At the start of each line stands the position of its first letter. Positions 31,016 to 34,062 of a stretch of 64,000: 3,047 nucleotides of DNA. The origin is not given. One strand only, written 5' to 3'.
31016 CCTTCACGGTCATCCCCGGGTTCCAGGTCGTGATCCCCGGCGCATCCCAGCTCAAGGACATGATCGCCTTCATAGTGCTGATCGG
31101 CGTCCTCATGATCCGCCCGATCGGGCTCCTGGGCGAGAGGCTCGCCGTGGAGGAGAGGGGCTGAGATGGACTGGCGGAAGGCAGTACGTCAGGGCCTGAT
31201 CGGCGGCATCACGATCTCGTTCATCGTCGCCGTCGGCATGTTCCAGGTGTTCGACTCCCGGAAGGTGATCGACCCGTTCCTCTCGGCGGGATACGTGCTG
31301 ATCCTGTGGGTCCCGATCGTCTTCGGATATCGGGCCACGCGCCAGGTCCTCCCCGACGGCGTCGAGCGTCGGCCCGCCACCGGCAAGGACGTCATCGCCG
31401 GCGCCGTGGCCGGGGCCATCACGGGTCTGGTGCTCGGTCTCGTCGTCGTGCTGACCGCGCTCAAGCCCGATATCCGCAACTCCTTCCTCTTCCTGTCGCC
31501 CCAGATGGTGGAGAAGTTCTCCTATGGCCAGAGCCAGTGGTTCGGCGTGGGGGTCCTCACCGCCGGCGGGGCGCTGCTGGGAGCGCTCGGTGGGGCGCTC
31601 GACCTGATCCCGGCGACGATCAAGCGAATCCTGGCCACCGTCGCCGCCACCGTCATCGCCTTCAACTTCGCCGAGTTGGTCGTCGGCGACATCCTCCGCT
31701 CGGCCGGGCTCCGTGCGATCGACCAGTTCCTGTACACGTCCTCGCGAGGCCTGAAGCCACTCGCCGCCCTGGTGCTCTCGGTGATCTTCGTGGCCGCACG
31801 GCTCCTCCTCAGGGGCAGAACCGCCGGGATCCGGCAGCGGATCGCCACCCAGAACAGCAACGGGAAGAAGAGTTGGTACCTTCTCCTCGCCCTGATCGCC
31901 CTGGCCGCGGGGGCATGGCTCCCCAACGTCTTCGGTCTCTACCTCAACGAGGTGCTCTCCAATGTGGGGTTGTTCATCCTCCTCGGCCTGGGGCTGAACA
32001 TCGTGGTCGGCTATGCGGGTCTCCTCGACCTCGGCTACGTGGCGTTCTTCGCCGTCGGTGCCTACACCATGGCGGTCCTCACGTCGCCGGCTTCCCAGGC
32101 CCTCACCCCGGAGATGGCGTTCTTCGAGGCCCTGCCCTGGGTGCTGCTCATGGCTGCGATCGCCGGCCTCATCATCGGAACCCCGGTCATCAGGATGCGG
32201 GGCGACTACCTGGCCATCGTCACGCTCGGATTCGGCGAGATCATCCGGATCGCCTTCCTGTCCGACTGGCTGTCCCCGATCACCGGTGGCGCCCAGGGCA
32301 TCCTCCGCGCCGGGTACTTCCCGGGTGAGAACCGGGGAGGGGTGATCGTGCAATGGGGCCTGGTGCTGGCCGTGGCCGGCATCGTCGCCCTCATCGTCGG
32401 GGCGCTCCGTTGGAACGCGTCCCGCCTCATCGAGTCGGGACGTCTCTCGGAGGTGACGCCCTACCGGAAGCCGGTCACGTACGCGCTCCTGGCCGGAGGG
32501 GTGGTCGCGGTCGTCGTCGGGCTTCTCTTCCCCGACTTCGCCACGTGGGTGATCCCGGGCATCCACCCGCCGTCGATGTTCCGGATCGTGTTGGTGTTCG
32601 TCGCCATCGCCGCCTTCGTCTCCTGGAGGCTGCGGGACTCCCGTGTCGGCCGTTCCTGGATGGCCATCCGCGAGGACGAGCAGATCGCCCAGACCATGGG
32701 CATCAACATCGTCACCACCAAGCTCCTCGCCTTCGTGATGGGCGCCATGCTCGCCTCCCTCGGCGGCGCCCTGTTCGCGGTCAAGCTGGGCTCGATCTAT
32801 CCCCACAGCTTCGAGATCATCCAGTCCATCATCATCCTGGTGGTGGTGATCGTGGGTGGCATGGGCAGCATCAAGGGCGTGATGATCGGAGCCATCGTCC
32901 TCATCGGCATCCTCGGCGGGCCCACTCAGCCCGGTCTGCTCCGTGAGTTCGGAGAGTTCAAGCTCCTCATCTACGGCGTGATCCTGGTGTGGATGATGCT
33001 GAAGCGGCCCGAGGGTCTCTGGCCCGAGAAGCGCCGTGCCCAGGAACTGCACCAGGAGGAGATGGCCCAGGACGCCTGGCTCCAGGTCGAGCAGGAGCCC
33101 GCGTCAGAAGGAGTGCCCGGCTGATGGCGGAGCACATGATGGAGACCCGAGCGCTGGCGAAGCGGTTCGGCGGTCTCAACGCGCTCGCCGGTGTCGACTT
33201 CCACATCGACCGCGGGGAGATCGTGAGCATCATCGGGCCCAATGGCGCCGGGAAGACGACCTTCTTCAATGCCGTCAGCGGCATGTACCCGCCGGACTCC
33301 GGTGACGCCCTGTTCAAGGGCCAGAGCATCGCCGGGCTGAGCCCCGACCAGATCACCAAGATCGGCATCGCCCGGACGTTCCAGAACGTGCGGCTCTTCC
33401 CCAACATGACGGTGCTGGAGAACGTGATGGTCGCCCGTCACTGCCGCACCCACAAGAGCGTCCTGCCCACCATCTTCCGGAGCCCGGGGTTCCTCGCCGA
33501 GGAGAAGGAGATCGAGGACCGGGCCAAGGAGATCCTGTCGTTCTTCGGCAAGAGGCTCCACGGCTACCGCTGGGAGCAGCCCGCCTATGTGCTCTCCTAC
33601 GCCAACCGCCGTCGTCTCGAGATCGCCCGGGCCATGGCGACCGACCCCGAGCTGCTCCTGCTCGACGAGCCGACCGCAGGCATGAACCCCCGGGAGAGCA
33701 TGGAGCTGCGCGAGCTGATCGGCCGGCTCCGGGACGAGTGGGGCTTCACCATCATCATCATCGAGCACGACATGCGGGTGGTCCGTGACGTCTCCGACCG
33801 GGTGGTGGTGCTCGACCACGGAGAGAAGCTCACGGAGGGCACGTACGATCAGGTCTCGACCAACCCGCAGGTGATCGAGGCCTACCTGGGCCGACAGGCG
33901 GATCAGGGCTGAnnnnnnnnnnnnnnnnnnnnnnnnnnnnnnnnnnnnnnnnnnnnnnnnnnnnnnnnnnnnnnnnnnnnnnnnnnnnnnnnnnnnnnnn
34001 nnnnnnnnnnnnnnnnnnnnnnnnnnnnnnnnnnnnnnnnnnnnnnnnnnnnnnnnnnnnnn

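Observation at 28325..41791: Two mirror-image Liv-like (HAAT) ABC uptake systems; the second carries an in-operon long-chain acyl-CoA ligase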

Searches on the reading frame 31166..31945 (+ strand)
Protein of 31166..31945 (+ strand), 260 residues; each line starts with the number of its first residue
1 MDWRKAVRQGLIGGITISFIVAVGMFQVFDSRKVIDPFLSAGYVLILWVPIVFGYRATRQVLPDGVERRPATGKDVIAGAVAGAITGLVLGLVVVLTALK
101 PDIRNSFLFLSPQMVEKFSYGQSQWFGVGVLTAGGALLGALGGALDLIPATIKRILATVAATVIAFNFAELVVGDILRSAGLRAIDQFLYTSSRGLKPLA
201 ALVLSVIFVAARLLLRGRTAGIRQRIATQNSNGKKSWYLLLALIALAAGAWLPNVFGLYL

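Call 42: search_protein_representatives(protein=window:31166-31945:+)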
Query: 260 residues. Proteins with E-value up to 0.001 (for the whole library): 312; up to 1e-10: 87; up to 1e-30: 3. The best 150 are listed.
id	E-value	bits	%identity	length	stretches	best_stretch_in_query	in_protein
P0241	9.2e-64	231.8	64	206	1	6-168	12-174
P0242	5.9e-63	229.1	67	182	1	1-179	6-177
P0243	1.0e-30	123.5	33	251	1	1-212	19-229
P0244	9.6e-30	120.4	31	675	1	4-260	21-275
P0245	7.8e-29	117.4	35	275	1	1-224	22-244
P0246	1.6e-28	116.3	34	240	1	3-213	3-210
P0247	2.3e-26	109.3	33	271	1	4-243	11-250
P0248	2.9e-26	109.0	31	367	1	1-239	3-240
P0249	6.5e-26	107.8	34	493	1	2-227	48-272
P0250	4.5e-25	105.1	40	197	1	1-164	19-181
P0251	1.7e-24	103.1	36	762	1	2-198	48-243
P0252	1.3e-23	100.2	35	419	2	2-260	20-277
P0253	2.3e-23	99.5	36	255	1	2-186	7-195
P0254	4.8e-23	98.4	47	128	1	2-116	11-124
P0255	5.0e-23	98.4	38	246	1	7-155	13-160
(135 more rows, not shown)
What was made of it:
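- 31166..33124 (+): M1: LivM-type permease of system 1 (652 aa). Residues 1-260 (31166-31945) are an extra multi-helix membrane domain, and residues 398-454 are a DUF3185-like insert. The N-terminal domain alone finds 312 clusters, always at the N-terminus of the hit and many of LivM-like length, 550-900 aa (call 42).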

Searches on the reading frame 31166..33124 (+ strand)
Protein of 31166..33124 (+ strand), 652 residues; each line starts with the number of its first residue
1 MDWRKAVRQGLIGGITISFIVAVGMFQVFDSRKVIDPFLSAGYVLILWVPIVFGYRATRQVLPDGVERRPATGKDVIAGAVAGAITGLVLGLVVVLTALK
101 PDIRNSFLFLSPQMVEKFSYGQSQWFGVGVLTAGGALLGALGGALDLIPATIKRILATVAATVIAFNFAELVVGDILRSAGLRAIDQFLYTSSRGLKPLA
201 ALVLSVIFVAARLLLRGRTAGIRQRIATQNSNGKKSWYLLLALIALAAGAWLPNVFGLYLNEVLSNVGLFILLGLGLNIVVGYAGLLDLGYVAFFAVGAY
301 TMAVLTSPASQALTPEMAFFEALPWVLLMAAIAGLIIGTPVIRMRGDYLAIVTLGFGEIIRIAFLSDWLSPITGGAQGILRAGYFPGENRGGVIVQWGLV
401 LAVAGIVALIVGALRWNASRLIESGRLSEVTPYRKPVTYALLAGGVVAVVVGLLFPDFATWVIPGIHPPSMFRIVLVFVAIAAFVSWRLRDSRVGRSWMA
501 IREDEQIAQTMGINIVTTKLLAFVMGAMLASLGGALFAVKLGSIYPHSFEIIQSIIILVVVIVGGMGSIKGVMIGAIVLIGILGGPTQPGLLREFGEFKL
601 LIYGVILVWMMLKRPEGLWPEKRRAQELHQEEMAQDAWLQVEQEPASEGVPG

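Call 5: search_protein_families(library=pfam, proteins=[window:31166-33124:+], max_evalue=0.01)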
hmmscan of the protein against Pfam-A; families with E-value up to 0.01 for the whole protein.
window:31166-33124:+ (652 aa): 2 families
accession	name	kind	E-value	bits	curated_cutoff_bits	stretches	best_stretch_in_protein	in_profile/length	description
PF02653.21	BPD_transp_2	-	6.9e-38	130.8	26.8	1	262-608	4-266/269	Branched-chain amino acid transport system / permease component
PF11381.13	DUF3185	-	5.7e-07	29.8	25.3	1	398-454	4-57/59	Protein of unknown function (DUF3185)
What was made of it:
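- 31166..33124 (+): BPD_transp_2 at 262-608 and DUF3185 at 398-454 (call 5).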

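Call 6: search_protein_families(library=ncbifam, proteins=[window:31166-33124:+], max_evalue=0.001)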
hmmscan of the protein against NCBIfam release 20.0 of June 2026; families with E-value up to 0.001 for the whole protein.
window:31166-33124:+ (652 aa): 13 families
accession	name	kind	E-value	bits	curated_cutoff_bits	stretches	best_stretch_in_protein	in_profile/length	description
NF008450.0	PRK11301.1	subfamily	3.2e-74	250.9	366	2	472-630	265-417/418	high-affinity branched-chain amino acid ABC transporter permease LivM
TIGR03727.1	urea_t_UrtC_arc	equivalog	2.3e-26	92.6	575.55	2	472-633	195-352/369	urea ABC transporter, permease protein UrtC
TIGR03408.1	urea_trans_UrtC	equivalog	3.6e-24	86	296.2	1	471-619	168-311/313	urea ABC transporter permease subunit UrtC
TIGR03409.1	urea_trans_UrtB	equivalog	7.9e-19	68.4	250.3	2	472-624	145-291/291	urea ABC transporter permease subunit UrtB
NF008011.0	PRK10740.1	equivalog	3.6e-10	40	379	1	475-596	162-280/308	high-affinity branched-chain amino acid ABC transporter permease LivH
NF008630.0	PRK11618.1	equivalog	3.3e-08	33.1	363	1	473-582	168-278/331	galactofuranose ABC transporter, permease protein YjfF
TIGR03622.1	urea_t_UrtB_arc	equivalog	5.7e-08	32.4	374.25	1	470-607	131-268/284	urea ABC transporter, permease protein UrtB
NF011961.0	PRK15432.1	equivalog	1.9e-07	30.6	388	1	474-582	162-275/344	autoinducer 2 ABC transporter permease LsrC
NF007067.0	PRK09512.1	equivalog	1.4e-06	27.8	398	1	474-583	179-288/321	ribose ABC transporter permease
NF007014.0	PRK09478.1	equivalog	1.4e-05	24.6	386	1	474-585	185-302/336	galactose/methyl galactoside ABC transporter permease MglC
NF040906.3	GguB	equivalog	9.3e-05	21.8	450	1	261-583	33-340/375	multiple monosaccharide ABC transporter permease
NF008441.0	PRK11285.1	equivalog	0.00015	21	378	1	476-579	183-291/333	L-arabinose ABC transporter permease AraH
NF007252.0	PRK09699.1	equivalog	0.00068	19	396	1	466-582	176-291/326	D-allose ABC transporter permease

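Call 59: find_homologous_proteins(query=window:31166-33124:+, max_evalue=1e-10)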
Query window:31166-33124:+ (652 aa): 8000 proteins with E <= 1e-10 among 8000 candidates; the best 120 are listed.
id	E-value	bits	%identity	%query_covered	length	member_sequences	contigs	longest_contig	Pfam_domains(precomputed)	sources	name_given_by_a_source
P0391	0.0e+0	1386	100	100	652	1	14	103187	PF02653.22,PF11381.14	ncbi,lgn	ncbi:MAG TPA: DUF3185 family protein [Acidimicrobiia bacterium]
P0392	0.0e+0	1136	80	100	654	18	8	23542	PF02653.22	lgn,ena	-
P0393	0.0e+0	1089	76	100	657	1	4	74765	PF02653.22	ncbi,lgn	-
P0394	0.0e+0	1087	76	100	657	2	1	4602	PF02653.22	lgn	-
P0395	0.0e+0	1013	72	100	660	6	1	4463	PF02653.22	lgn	-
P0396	1.7e-259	881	66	98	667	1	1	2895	PF02653.22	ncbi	-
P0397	2.5e-254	864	64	100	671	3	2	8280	PF02653.22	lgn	-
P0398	7.5e-249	846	64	99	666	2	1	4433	PF02653.22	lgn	-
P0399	1.8e-245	835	62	99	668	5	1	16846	PF02653.22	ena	-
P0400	4.3e-245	834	64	99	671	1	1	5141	PF02653.22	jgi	jgi:branched-chain amino acid transport system permease protein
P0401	6.5e-245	833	62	100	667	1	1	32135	PF02653.22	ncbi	-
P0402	1.3e-237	809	61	98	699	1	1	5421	PF02653.22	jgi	jgi:branched-chain amino acid transport system permease protein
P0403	1.9e-235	802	59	99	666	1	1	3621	PF02653.22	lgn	-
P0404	2.8e-235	801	62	100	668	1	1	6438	PF02653.22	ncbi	-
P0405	3.4e-235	801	60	99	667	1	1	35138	PF02653.22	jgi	jgi:branched-chain amino acid transport system permease protein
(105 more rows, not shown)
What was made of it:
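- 31166..33124 (+): LivM proteins of 580-700 aa are common in Acidimicrobiia (call 59).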

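Call 69: predict_structure(alignment_id=A3)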
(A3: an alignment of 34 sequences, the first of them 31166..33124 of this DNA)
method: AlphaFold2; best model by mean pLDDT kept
length: 652 residues; sequences in the alignment: 34
mean_pLDDT: 72.4   pTM: 0.63
mean pLDDT of the five models: 72.4, 72.0, 67.9, 67.2, 66.0
residues with pLDDT >= 90: 25; 70-90: 386; 50-70: 196; < 50: 45
segments of 3 or more residues with pLDDT < 50: 348-353, 382-385, 582-593, 615-625, 643-652
pLDDT, mean of each block of 10 residues (from residue 1): 85 88 78 77 85 84 65 86 92 83 64 79 85 91 85 86 80 75 82 78 88 78 74 79 85 76 77 73 58 73 70 57 77 73 56 57 68 58 51 70 83 81 66 78 88 79 68 83 78 72 75 78 80 78 62 63 57 60 48 53 61 49 51 54 43 36
secondary structure, 60 per line:
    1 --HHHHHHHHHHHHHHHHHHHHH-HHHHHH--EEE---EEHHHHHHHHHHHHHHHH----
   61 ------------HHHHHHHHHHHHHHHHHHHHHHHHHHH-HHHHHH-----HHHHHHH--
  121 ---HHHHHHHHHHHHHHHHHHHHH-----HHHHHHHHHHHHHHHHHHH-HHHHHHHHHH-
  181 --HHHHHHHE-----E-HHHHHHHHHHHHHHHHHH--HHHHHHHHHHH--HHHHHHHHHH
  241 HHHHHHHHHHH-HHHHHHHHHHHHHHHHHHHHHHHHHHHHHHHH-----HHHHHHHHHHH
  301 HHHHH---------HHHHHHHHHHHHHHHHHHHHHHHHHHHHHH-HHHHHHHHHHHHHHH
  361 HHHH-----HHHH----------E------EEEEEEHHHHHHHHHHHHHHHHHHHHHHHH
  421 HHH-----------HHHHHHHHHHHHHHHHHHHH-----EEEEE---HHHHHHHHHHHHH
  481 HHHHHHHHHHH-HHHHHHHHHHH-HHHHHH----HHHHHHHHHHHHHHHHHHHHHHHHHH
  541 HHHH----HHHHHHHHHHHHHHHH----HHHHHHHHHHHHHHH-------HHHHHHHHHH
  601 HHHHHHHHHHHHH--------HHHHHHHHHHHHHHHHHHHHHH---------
elements in order: H3-23 H25-30 E33-35 H41-56 H73-99 H101-106 H112-118 H124-144 H150-168 H170-179 H183-189 H198-215 H218-228 H231-251 H253-284 H290-305 H315-344 H346-364 H370-373 E391-396 H397-423 H435-454 E460-464 H468-491 H493-503 H505-510 H515-544 H549-564 H569-583 H591-613 H622-643
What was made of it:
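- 31166..33124 (+): The AF2 model has pLDDT 72, with the N-domain at about 80-90 (call 69).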

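Call 71: fold_search(model_id=the predicted structure, library=pdb)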
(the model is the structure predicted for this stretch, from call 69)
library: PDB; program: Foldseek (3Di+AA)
matches with E <= 10: 151; with E <= 0.001: 0
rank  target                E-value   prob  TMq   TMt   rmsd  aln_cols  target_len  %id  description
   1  8b70_A                3.4e-01  0.33  0.15  0.16  21.9       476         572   14  KimA from B. subtilis with nucleotide second-messenger c-di-AMP bound (released 2023-01-18)
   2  5lzr_B                3.9e-01  0.12  0.11  0.10  26.7       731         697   13  Crystal structure of Thermotoga maritima sodium pumping membrane integral pyrophosphatase in complex with tungstate an (released 2016-12-14)
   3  7p7e_L                4.4e-01  0.11  0.10  0.11  29.7       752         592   13  Complex I from E. coli, DDM/LMNG-purified, Apo, Resting state (released 2022-09-21)
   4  8y6i_A                6.9e-01  0.06  0.09  0.09  32.0       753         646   12  P-glycoprotein in complex with UIC2 Fab and triple elacridar molecules in nanodisc (released 2024-04-17)
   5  8yr9_B                9.3e-01  0.10  0.10  0.09  24.6       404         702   13  the Cyro-EM Structure of human SLC26A3 (released 2025-09-24)
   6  4k34_A                1.0e+00  0.13  0.11  0.15  24.4       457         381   10  Crystal structures of CusC review conformational changes accompanying folding and transmembrane channel formation (released 2013-10-16)
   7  7qoa_A                1.1e+00  0.12  0.12  0.16  16.9       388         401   14  Structure of CodB, a cytosine transporter in an outward-facing conformation (released 2022-07-13)
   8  8pm6                  1.2e+00  0.04  0.09  0.07  33.5       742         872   13  Human bile salt export pump (BSEP) in complex with inhibitor GBM in nanodiscs (released 2023-11-22)
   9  5bun_B                1.2e+00  0.12  0.10  0.13  27.5       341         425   12  Crystal structure of an antigenic outer membrane protein ST50 from Salmonella Typhi (released 2015-12-23)
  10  7tak_A                1.2e+00  0.06  0.09  0.11  21.6       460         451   13  Structure of a NAT transporter (released 2023-01-25)
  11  6yu5_B                1.2e+00  0.20  0.17  0.22  17.6       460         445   14  Crystal structure of MhsT in complex with L-valine (released 2020-07-15)
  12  7lb8_B                1.3e+00  0.14  0.15  0.16  27.5       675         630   11  Structure of a ferrichrome importer FhuCDB from E. coli (released 2021-11-24)
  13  7qoa_B                1.6e+00  0.15  0.14  0.19  16.6       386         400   15  Structure of CodB, a cytosine transporter in an outward-facing conformation (released 2022-07-13)
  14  8qsm                  1.6e+00  0.07  0.09  0.12  28.5       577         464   12  Cryo-EM structure of human SLC15A4 monomer in outward open state in LMNG (released 2023-10-25)
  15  6z10_A                1.6e+00  0.08  0.09  0.15  22.3       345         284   10  Crystal structure of a humanized (K18E, K269N) rat succinate receptor SUCNR1 (GPR91) in complex with a nanobody and an (released 2020-09-16)
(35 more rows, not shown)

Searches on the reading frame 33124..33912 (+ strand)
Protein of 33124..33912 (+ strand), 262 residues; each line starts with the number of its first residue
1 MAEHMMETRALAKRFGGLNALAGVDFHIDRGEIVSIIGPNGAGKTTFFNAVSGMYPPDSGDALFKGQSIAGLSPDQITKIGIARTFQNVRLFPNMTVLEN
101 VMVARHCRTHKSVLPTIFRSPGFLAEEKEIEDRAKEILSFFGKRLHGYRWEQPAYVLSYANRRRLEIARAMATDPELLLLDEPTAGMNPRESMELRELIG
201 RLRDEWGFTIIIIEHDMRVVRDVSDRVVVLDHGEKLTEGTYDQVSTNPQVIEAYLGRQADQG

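Call 5: search_protein_families(library=pfam, proteins=[window:33124-33912:+], max_evalue=0.01)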
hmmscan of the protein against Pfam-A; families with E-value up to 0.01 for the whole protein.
window:33124-33912:+ (262 aa): 8 families
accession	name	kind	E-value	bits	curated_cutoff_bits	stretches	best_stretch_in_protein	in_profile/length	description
PF00005.33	ABC_tran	-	4.3e-32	112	25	1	22-185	2-137/137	ABC transporter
PF12399.14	BCA_ABC_TP_C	-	4.9e-10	39.2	25.5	1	234-259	1-26/27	Branched-chain amino acid ATP-binding cassette transporter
PF13304.12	AAA_21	-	1.4e-09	38.9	27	2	118-212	198-295/304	AAA domain, putative AbiEii toxin, Type IV TA system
PF13476.12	AAA_23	-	9.3e-05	23.6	27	1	24-51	15-39/201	AAA domain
PF13555.12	AAA_29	-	0.00038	20.6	27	1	23-53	14-44/61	P-loop containing region of AAA domain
PF02463.25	SMC_N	-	0.002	18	40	0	32-51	25-44/220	RecF/RecN/SMC N terminal domain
PF13401.12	AAA_22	-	0.0082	16.9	27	0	32-182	6-92/130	AAA domain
PF09818.15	ABC_ATPase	-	0.0085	15.6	23.2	0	28-61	77-110/283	P-loop domain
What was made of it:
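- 33124..33912 (+): G1: LivG-type ATPase of system 1; its start overlaps the M1 stop by 1 nt. ABC_tran plus BCA_ABC_TP_C (call 5).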

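Call 6: search_protein_families(library=ncbifam, proteins=[window:33124-33912:+], max_evalue=0.001)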
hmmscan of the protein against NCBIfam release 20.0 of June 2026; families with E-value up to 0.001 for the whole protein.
window:33124-33912:+ (262 aa): 189 families (the best 25 are shown)
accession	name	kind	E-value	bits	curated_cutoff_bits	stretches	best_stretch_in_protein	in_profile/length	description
NF008449.1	PRK11300.1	equivalog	7.2e-87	290.8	362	1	1-257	1-254/255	high-affinity branched-chain amino acid ABC transporter ATP-binding protein LivG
TIGR03411.1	urea_trans_UrtD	equivalog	6.2e-62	209.4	304.1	1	5-257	2-242/242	urea ABC transporter ATP-binding protein UrtD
TIGR04406.1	LPS_export_lptB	equivalog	4.9e-47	160.2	240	1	6-258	2-236/239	LPS export ABC transporter ATP-binding protein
TIGR03410.1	urea_trans_UrtE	equivalog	4.9e-40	137.4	285.8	1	8-247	3-222/230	urea ABC transporter ATP-binding subunit UrtE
NF041861.1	YtfR_transport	equivalog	5.3e-40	137.3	850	1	6-260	2-239/492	galactofuranose ABC transporter, ATP-binding protein YtfR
TIGR01188.1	drrA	subfamily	6.9e-39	133.9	312.45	1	13-243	1-210/302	daunorubicin resistance ABC transporter, ATP-binding protein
TIGR03265.1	PhnT2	equivalog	5.6e-38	131.1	457.7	1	5-249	4-227/353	putative 2-aminoethylphosphonate ABC transporter ATP-binding protein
NF047930.1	ABC_ATP_B6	equivalog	1.8e-37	129.1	670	1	6-245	3-224/510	putative B6 ABC transporter ATP-binding protein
NF008144.0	PRK10895.1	equivalog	2.9e-37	128.4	381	1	6-258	4-238/241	LPS export ABC transporter ATP-binding protein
TIGR00968.1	3a0106s01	subfamily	3e-37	128.4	342.75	1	10-249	5-223/237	sulfate ABC transporter ATP-binding protein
TIGR02315.1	ABC_phnC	equivalog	5.4e-37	127.5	266.1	1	5-245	1-234/243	phosphonate ABC transporter ATP-binding protein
NF008442.0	PRK11288.1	equivalog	3.2e-36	124.7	689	1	4-259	6-245/504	L-arabinose ABC transporter ATP-binding protein AraG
TIGR04521.1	ECF_ATPase_2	equivalog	9.2e-36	123.3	330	1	19-252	19-240/279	energy-coupling factor transporter ATPase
NF040905.2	GguA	equivalog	2.1e-35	122.1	810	1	6-259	2-242/500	multiple monosaccharide ABC transporter ATP-binding protein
NF011967.0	PRK15439.1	equivalog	6.5e-35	120.5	586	1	3-253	9-235/510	autoinducer 2 ABC transporter ATP-binding protein LsrA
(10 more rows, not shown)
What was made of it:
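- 33124..33912 (+): LivG NCBIfam scores 290.8 bits, below the 362 cutoff (call 6).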
